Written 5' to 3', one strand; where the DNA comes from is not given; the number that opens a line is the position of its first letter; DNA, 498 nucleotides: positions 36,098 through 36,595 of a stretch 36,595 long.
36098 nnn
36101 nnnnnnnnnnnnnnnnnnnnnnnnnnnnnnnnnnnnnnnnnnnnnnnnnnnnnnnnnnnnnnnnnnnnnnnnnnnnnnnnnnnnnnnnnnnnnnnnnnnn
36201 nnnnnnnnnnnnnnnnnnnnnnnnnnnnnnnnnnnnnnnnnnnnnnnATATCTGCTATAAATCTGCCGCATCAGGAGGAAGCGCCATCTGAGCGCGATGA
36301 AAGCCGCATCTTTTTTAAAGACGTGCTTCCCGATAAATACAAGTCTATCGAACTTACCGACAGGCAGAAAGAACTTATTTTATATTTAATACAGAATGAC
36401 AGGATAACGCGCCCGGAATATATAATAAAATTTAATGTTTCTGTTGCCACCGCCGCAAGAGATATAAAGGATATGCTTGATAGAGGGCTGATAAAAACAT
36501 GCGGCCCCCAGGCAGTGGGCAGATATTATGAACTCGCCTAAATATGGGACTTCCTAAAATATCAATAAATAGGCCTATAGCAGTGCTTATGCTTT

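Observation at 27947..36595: Atypical multi-component RND-type envelope cluster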

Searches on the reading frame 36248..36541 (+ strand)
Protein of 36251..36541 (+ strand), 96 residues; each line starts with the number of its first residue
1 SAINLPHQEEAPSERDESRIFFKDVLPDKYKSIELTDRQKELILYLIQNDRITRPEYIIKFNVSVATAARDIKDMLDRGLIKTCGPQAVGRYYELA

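Call 48: search_solved_structures(query=window:36251-36541:+, max_evalue=10, show_alignments=2)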
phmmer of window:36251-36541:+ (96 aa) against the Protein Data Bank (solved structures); distinct sequences matched with E-value up to 10: 5.
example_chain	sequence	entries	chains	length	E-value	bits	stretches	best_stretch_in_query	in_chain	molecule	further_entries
3tgn_A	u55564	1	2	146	0.01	19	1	32-86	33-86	Adc operon repressor AdcR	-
8i7o_C2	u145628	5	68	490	0.17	15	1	17-91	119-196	Tektin-3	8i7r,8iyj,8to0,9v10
5jlu_A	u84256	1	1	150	0.42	13.8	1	32-82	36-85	Adhesin competence repressor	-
5jls_A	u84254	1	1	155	0.45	13.7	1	32-82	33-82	Adhesin competence repressor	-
4i7h_A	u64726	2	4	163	0.8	12.9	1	29-83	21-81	peroxide stress sensing regulator | Peroxide stress regulator PerR, FUR family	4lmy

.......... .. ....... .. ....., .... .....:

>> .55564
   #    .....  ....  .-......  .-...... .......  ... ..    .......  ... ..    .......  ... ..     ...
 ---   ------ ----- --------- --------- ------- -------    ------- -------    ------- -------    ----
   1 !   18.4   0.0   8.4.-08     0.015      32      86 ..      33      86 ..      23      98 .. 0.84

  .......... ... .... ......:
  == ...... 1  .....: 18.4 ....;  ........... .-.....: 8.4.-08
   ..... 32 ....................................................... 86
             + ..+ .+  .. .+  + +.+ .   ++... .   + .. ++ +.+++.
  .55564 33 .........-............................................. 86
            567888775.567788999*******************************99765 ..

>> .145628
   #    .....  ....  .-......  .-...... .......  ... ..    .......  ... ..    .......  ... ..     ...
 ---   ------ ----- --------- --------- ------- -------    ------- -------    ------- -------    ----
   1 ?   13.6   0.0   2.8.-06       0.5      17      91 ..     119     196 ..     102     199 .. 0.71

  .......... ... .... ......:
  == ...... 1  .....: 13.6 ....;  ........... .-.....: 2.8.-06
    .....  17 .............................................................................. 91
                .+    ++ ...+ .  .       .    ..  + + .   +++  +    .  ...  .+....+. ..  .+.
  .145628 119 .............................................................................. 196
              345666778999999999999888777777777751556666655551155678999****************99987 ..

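Call 60: search_protein_representatives(protein=window:36248-36538:+)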
Query: 97 residues. Proteins with E-value up to 0.001 (for the whole library): 142; up to 1e-10: 15; up to 1e-30: 1. The best 142 are listed.
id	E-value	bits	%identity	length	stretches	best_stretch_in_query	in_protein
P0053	7.2e-56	201.8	99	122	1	1-97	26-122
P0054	6.3e-25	102.8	60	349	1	4-96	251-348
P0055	5.2e-22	93.5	60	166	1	1-97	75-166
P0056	6.3e-20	86.8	30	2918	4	32-94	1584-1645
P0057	2.4e-14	69.0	58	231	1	31-96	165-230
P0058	4.7e-14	68.1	61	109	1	36-96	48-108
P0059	1.4e-13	66.6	58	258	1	35-96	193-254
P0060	4.0e-13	65.1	60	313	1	34-96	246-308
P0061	7.7e-13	64.2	49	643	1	7-96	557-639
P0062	1.9e-12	62.9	47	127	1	25-96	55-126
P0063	1.2e-11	60.4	41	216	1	17-96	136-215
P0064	1.9e-11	59.7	58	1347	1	35-96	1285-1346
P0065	1.9e-11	59.7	56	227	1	34-96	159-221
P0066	3.9e-11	58.7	50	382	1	31-96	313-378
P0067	5.4e-11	58.3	44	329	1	13-97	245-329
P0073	2.5e-10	56.2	52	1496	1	28-96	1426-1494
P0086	3.1e-09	52.6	49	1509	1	24-96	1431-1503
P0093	2.1e-08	50.0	52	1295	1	34-97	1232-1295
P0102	1.5e-07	47.3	48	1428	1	36-97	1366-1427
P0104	2.5e-07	46.6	45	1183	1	33-96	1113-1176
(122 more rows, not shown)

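Call 61: search_protein_families(library=pfam, proteins=[P0064, P0073, P0086, P0093, P0102, P0104, P0054, P0061, P0060], max_evalue=0.001)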
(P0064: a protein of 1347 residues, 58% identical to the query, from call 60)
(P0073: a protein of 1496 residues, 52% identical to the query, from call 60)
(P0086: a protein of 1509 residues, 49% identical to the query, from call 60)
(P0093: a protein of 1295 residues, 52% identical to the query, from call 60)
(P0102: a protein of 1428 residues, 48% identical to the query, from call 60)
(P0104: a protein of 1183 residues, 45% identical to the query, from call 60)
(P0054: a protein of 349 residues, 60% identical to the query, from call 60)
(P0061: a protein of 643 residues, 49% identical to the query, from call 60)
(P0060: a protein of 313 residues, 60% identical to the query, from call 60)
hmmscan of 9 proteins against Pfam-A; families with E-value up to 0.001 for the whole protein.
P0064 (1347 aa): 4 families
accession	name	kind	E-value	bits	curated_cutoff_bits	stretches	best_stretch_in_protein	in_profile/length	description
PF00873.25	ACR_tran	-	3.7e-229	763.6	28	1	21-1069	3-1018/1021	AcrB/AcrD/AcrF family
PF03176.21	MMPL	-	4.4e-13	49.3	20.5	2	322-531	88-301/333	MMPL family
PF08220.18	HTH_DeoR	-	5.3e-06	26.5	21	1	1289-1332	1-44/57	DeoR-like helix-turn-helix domain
PF02355.23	SecD_SecF_C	-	5.9e-05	23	20.5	0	384-514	43-169/189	Protein export membrane protein SecD/SecF, C-terminal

P0073 (1496 aa): 3 families
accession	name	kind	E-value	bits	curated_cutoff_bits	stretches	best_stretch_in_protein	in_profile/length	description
PF00873.25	ACR_tran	-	3e-220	734.1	28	1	2-1044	14-1019/1021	AcrB/AcrD/AcrF family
PF08220.18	HTH_DeoR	-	0.0004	20.5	21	0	1437-1484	1-49/57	DeoR-like helix-turn-helix domain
PF13412.12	HTH_24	-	0.00063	19.7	21.9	0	1434-1481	1-48/48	Winged helix-turn-helix DNA-binding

P0086 (1509 aa): 3 families
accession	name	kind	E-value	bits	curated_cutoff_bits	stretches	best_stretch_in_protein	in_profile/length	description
PF00873.25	ACR_tran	-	3.6e-232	773.6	28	1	5-1062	3-1018/1021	AcrB/AcrD/AcrF family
PF03176.21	MMPL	-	8.9e-09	35.2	20.5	1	310-514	92-302/333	MMPL family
PF08220.18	HTH_DeoR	-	0.00011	22.3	21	1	1446-1490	1-45/57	DeoR-like helix-turn-helix domain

P0093 (1295 aa): 5 families
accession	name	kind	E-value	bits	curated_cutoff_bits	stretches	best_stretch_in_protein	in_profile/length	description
PF00873.25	ACR_tran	-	4.1e-222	740.3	28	2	263-1032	251-1019/1021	AcrB/AcrD/AcrF family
PF03176.21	MMPL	-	9.1e-11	41.7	20.5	1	830-1040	92-308/333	MMPL family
PF13412.12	HTH_24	-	2.8e-06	27.3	21.9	1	1234-1281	1-48/48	Winged helix-turn-helix DNA-binding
PF08220.18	HTH_DeoR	-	1.3e-05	25.3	21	1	1237-1280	1-44/57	DeoR-like helix-turn-helix domain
PF02355.23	SecD_SecF_C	-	3.8e-05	23.6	20.5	1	876-1025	31-178/189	Protein export membrane protein SecD/SecF, C-terminal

P0102 (1428 aa): 2 families
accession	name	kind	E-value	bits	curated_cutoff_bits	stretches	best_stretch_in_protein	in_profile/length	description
PF00873.25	ACR_tran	-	7.5e-227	756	28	1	5-1054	3-1018/1021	AcrB/AcrD/AcrF family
PF03176.21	MMPL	-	1e-10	41.6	20.5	2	360-512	147-300/333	MMPL family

P0104 (1183 aa): 7 families
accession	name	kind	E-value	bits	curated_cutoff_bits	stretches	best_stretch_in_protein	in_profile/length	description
PF00873.25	ACR_tran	-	1.2e-222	742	28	1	5-1031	3-1020/1021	AcrB/AcrD/AcrF family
PF03176.21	MMPL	-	2.1e-10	40.5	20.5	1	842-1035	106-306/333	MMPL family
PF02355.23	SecD_SecF_C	-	1.3e-07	31.7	20.5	1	871-1016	27-171/189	Protein export membrane protein SecD/SecF, C-terminal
PF08220.18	HTH_DeoR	-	5.6e-06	26.4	21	1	1119-1162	1-44/57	DeoR-like helix-turn-helix domain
PF13412.12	HTH_24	-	1.7e-05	24.7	21.9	1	1119-1163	4-48/48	Winged helix-turn-helix DNA-binding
PF00403.32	HMA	-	2.4e-05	25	24.8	0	591-613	11-33/62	Heavy-metal-associated domain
PF18182.6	mCpol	-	0.0003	21.6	26.4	0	310-356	17-62/114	minimal CRISPR polymerase domain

P0054 (349 aa): 1 family
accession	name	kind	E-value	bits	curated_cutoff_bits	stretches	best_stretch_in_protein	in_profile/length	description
PF00873.25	ACR_tran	-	1.3e-57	195.7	28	1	4-183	841-1020/1021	AcrB/AcrD/AcrF family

P0061 (643 aa): 3 families
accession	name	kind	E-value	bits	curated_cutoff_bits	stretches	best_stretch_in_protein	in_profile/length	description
PF00873.25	ACR_tran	-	7e-90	302.6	28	1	2-415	610-1020/1021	AcrB/AcrD/AcrF family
PF03176.21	MMPL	-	2.4e-05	23.9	20.5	1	216-414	97-301/333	MMPL family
PF13412.12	HTH_24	-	8.2e-05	22.5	21.9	1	581-625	3-47/48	Winged helix-turn-helix DNA-binding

P0060 (313 aa): 2 families
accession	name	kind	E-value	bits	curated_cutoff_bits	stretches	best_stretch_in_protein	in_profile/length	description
PF08220.18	HTH_DeoR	-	7.7e-07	29.2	21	1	251-298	1-49/57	DeoR-like helix-turn-helix domain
PF08279.18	HTH_11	-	0.00033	20.9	25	0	251-292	1-43/55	HTH domain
